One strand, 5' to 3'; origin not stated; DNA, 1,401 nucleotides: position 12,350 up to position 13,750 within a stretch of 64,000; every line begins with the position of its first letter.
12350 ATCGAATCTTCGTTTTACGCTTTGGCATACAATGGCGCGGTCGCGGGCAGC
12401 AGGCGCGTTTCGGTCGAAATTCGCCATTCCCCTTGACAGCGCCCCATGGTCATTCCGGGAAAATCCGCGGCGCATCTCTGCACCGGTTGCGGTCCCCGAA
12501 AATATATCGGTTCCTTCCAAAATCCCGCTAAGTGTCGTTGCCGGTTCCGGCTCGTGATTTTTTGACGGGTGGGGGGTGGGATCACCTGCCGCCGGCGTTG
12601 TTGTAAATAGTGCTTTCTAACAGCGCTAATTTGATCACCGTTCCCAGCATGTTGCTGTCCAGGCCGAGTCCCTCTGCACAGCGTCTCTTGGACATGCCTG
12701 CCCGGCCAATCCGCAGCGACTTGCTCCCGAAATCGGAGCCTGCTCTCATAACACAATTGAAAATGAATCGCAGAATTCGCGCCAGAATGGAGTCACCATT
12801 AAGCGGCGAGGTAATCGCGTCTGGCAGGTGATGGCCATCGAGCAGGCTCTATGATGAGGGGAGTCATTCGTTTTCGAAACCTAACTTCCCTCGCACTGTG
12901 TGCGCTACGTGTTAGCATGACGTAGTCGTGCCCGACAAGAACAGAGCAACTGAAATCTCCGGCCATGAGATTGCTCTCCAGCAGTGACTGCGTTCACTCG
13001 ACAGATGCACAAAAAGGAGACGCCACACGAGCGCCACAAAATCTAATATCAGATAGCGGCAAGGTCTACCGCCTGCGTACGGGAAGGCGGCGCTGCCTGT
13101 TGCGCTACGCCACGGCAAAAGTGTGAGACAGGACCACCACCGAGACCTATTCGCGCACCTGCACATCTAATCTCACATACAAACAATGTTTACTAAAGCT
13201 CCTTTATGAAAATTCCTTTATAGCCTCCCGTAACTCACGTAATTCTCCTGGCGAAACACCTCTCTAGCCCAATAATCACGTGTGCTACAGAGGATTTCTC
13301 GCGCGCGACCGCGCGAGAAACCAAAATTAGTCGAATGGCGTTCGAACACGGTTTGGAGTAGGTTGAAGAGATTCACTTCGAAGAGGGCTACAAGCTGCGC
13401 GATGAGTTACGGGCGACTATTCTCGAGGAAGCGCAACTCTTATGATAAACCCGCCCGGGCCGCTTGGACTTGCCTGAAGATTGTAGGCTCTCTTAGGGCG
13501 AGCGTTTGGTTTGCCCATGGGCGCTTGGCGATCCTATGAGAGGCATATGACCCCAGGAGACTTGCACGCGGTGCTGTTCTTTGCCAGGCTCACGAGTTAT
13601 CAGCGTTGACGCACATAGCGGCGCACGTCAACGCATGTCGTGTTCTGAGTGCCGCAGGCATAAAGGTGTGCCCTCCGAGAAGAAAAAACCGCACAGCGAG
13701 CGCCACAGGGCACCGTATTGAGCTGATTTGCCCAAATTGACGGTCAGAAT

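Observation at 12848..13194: Inverted paralogous leader blocks with compensatory hairpin changes: candidate structured RNA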

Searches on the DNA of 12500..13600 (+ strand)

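Call 7: search_rna_families(source=window, start=12500, end=13600, threshold=evalue, max_evalue=10)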
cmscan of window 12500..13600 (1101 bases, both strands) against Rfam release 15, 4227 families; matches with E-value up to 10: 3.
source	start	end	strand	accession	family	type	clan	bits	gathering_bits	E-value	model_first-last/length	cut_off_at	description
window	13516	13557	+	RF03276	mir-2232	Gene; miRNA;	-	18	70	1.4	24-69/91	no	mir-2232 microRNA precursor family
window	12630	12717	+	RF00676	mir-127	Gene; miRNA;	-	16.8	60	1.1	1-97/97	no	mir-127 microRNA precursor family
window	12664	12757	-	RF02683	NiCo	Cis-reg; riboswitch;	CL00122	14.8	37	4.6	1-96/96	no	NiCo (Nickel/Cobalt) riboswitch aptamer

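Call 16: search_dna_similar(query=window:12848-13194:+, collection=plasmids, mode=distant, max_evalue=0.01)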
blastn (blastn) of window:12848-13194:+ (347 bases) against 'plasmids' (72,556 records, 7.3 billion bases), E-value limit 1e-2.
No match.

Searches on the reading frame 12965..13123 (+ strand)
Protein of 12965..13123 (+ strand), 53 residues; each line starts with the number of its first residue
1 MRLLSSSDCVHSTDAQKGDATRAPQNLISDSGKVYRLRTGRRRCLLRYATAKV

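Call 14: search_protein_families(library=pfam, max_evalue=0.1, proteins=[window:12965-13123:+])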
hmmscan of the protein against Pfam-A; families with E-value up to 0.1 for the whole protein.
window:12965-13123:+ (53 aa): 0 families
